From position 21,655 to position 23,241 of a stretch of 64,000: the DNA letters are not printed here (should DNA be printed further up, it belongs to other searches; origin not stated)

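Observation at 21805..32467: Putative isoprenoid/lipid-tailoring island: two CrtC/AttH-like hydratase paralogs, a B12-radical-SAM enzyme, a sulfatase-like enzyme and a PaaK-like ligase, with an embedded IS200 remnant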

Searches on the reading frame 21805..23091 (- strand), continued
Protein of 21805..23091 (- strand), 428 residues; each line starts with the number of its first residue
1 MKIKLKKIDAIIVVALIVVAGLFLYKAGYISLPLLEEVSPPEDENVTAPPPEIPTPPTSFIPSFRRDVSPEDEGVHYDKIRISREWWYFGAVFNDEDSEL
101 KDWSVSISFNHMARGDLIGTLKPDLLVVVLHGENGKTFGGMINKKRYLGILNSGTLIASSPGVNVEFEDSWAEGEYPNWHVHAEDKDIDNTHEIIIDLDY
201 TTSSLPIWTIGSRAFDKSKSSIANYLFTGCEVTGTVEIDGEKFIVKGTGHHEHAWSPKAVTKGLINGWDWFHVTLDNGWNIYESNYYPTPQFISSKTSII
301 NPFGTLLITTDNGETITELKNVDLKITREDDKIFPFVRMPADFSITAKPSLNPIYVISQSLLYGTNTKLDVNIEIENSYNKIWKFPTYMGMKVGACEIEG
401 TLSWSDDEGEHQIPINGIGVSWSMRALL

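Call 62: find_encoding_contigs(protein=P0325, flank=6000, max_places=2)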
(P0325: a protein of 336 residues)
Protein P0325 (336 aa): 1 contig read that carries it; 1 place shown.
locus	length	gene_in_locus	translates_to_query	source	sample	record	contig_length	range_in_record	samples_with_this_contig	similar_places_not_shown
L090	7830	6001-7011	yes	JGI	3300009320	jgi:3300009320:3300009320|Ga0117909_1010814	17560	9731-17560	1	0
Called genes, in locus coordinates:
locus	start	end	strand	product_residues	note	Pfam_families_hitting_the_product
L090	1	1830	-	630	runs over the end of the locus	PF02730:AFOR_N, PF01314:AFOR_C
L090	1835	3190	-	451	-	PF04015:DUF362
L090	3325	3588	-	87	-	PF02597:ThiS (weak)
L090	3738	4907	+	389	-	PF04015:DUF362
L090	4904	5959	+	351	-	PF08240:ADH_N, PF16912:Glu_dehyd_C (weak), PF00107:ADH_zinc_N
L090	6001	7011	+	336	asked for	-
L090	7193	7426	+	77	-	-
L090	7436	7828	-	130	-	?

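Call 69: search_solved_structures(query=A1, max_evalue=10, show_alignments=3)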
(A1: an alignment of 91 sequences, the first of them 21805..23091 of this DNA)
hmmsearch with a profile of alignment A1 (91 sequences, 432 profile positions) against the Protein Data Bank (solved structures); distinct sequences matched with E-value up to 10: 2.
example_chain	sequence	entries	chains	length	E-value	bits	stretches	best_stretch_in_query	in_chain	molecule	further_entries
2ich_A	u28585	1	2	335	0.0008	21.4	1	18-196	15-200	Putative AttH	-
7ue2_A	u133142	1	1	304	2.1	10.1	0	123-155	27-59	RPB_PLP3_R6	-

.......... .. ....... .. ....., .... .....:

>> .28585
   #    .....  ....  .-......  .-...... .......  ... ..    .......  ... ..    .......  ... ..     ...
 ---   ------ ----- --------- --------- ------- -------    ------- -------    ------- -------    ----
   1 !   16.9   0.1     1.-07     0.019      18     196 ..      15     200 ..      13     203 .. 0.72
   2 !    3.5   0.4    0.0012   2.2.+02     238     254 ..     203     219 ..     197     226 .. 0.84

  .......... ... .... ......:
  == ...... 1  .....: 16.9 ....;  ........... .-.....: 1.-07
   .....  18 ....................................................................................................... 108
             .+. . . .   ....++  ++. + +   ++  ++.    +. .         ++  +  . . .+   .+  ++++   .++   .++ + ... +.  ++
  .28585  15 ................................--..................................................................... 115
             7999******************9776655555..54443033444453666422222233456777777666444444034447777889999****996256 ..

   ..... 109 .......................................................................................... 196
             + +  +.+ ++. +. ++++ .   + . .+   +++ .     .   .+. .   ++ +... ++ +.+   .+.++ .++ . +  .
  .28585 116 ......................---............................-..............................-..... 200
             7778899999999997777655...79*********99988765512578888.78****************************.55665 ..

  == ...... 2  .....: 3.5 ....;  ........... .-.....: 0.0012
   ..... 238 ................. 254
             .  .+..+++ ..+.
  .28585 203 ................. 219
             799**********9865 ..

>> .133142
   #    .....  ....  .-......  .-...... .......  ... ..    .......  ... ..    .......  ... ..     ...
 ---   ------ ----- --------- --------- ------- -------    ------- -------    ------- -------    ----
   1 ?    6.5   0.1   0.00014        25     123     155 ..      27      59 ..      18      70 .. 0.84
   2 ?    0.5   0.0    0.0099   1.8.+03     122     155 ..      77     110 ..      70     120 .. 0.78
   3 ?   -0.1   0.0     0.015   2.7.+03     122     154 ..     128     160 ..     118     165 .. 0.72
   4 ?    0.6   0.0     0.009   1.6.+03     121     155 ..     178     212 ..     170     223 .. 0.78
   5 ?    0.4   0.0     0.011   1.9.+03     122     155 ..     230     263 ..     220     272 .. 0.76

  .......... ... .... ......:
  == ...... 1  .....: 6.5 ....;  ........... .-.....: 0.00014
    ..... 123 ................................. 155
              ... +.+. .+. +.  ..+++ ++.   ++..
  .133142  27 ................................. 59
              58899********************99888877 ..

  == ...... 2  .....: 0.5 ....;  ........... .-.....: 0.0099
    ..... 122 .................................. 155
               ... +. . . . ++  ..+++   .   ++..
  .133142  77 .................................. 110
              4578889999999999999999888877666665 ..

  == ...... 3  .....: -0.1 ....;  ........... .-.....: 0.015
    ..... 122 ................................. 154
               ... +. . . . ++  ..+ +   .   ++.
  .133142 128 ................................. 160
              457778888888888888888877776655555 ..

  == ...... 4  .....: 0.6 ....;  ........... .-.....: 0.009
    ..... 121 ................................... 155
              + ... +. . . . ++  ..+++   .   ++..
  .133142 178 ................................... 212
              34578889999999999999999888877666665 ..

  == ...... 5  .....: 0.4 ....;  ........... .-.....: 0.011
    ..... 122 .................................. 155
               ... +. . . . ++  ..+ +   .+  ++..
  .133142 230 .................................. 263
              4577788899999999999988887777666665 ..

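Call 83: search_protein_families(library=ncbifam, proteins=[L089:1970-3214:-, L001:1152-2480:+, L001:4296-5678:-], max_evalue=0.0001)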
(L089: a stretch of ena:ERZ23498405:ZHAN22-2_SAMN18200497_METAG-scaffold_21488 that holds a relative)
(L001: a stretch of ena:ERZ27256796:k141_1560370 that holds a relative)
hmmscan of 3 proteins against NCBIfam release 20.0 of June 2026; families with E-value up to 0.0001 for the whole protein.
L089:1970-3214:- (414 aa): 0 families

L001:1152-2480:+ (442 aa): 1 family
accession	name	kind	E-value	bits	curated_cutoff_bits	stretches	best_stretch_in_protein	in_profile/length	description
NF002252.0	PRK01175.1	equivalog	2.7e-05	23.3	298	1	56-130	31-105/261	phosphoribosylformylglycinamidine synthase subunit PurQ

L001:4296-5678:- (460 aa): 10 families
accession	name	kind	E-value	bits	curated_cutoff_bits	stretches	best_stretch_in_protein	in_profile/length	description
TIGR02155.1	PA_CoA_ligase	equivalog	4.1e-32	111.2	646.3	2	28-141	4-117/422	phenylacetate--CoA ligase PaaK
NF053551.1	FlxY_rubin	equivalog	4.1e-30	104.9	520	2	244-443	220-408/424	flexirubin biosynthesis putative acyl-CoA ligase FlxY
NF041878.1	paak_haloarch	equivalog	6e-30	104.2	700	2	26-118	7-100/427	phenylacetate--CoA ligase PaaK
NF045666.1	DVU1553_fam_AMP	equivalog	1.1e-25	90.4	300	1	27-347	18-330/331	DVU_1553 family AMP-dependent CoA ligase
TIGR02304.1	aden_form_hyp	equivalog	1.2e-22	80.5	251.9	1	182-438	169-413/430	F390 synthetase-related protein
TIGR03335.1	F390_ftsA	equivalog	2.1e-21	76.2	458.7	1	26-341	8-323/445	coenzyme F390 synthetase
NF041217.1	BagE_FevW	exception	3e-16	59.4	800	1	231-334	197-298/424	bagremycin/ferroverdin synthetase BagE/FevW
NF004837.0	PRK06187.1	subfamily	4e-08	32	476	1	105-269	176-329/531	long-chain-fatty-acid--CoA ligase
NF006754.0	PRK09274.1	equivalog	2e-05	23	478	0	188-267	251-332/555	fatty acid CoA ligase family protein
NF041596.1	fum_diaprop_lig_DdaG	equivalog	6.6e-05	22.1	700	1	45-287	9-231/390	fumarate--(S)-2,3-diaminopropanoate ligase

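Call 87: find_encoding_contigs(protein=P0362, flank=5000, max_places=2)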
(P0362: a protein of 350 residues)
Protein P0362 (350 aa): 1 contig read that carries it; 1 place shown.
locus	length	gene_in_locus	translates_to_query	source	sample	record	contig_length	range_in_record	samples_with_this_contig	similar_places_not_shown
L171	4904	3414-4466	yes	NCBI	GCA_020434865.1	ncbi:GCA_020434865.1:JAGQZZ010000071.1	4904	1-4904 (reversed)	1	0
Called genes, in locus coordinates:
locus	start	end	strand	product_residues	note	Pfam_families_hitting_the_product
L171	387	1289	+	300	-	PF00484:Pro_CA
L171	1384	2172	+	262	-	PF00588:SpoU_methylase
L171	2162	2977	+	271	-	PF01980:TrmO_N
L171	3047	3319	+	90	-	PF01169:GDT1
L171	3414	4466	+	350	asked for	PF24137: (weak), PF07143:AttH (weak), PF17187: (weak)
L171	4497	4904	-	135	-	PF22497:DUF6989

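Call 88: find_encoding_contigs(protein=P0294, flank=5000, max_places=2)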
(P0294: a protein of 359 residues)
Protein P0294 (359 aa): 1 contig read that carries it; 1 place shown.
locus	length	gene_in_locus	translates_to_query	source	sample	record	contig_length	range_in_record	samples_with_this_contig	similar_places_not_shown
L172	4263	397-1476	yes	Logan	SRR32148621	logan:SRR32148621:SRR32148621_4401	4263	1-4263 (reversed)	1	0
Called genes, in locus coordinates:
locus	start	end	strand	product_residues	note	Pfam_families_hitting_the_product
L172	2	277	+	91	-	?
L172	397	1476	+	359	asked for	-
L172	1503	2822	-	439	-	PF02310:B12-binding, PF04055:Radical_SAM, PF13282:DUF4070 (weak)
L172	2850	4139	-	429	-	PF02310:B12-binding, PF04055:Radical_SAM, PF13282:DUF4070 (weak)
